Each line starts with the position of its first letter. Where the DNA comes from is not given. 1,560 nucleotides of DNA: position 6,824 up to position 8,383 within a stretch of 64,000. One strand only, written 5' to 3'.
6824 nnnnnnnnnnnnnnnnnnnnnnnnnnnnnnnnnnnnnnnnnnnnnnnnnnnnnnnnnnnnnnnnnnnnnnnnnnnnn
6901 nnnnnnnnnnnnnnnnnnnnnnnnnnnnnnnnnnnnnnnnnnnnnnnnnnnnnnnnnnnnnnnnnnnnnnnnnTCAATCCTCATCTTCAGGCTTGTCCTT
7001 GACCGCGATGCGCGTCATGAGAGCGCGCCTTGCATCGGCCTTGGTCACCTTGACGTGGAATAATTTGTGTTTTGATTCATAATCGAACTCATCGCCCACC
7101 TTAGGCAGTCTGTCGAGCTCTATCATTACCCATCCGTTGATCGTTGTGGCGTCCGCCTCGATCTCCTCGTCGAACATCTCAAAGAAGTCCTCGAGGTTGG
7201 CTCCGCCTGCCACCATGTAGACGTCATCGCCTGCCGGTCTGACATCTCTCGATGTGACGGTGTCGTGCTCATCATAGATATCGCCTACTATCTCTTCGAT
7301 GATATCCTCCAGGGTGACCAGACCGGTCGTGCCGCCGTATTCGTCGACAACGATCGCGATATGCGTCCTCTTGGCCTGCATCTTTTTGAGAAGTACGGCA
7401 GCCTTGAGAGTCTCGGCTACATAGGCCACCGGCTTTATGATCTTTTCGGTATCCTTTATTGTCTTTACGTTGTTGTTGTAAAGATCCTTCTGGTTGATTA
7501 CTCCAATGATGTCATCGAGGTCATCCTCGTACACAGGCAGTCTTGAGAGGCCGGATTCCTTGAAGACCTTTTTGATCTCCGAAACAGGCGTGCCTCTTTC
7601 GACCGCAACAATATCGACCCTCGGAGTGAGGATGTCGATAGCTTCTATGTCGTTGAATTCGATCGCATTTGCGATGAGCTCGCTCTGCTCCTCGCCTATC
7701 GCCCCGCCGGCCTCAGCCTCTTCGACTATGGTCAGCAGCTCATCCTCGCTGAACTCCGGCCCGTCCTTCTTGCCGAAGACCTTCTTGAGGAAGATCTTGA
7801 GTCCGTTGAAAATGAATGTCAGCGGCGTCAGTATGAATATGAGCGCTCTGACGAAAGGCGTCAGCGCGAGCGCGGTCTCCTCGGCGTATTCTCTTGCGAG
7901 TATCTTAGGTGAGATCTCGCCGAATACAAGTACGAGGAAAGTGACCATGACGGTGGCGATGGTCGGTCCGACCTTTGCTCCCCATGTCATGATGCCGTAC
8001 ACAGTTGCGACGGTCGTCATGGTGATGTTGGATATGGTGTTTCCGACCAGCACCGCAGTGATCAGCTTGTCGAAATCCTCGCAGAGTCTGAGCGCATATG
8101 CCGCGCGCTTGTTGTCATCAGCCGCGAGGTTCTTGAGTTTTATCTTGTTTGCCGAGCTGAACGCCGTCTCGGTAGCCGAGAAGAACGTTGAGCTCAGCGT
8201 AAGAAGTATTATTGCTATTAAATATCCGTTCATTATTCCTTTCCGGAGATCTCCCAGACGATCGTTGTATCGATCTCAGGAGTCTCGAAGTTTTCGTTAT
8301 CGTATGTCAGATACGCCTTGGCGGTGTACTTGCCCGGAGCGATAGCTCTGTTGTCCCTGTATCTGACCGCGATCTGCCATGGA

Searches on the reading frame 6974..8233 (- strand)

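Call 69: search_protein_families(library=pfam, proteins=[window:6974-8233:-], max_evalue=0.0001)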
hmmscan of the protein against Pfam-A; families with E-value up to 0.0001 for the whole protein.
window:6974-8233:- (419 aa): 3 families
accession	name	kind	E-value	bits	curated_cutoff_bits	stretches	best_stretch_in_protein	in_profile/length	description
PF01595.25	CNNM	-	1.4e-44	152.4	28.4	1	6-182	2-180/181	Cyclin M transmembrane N-terminal domain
PF00571.33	CBS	-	5.1e-17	62.4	24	2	204-252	5-52/57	CBS domain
PF03471.22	CorC_HlyC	-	1.5e-11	44.5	27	1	335-409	4-77/81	Transporter associated domain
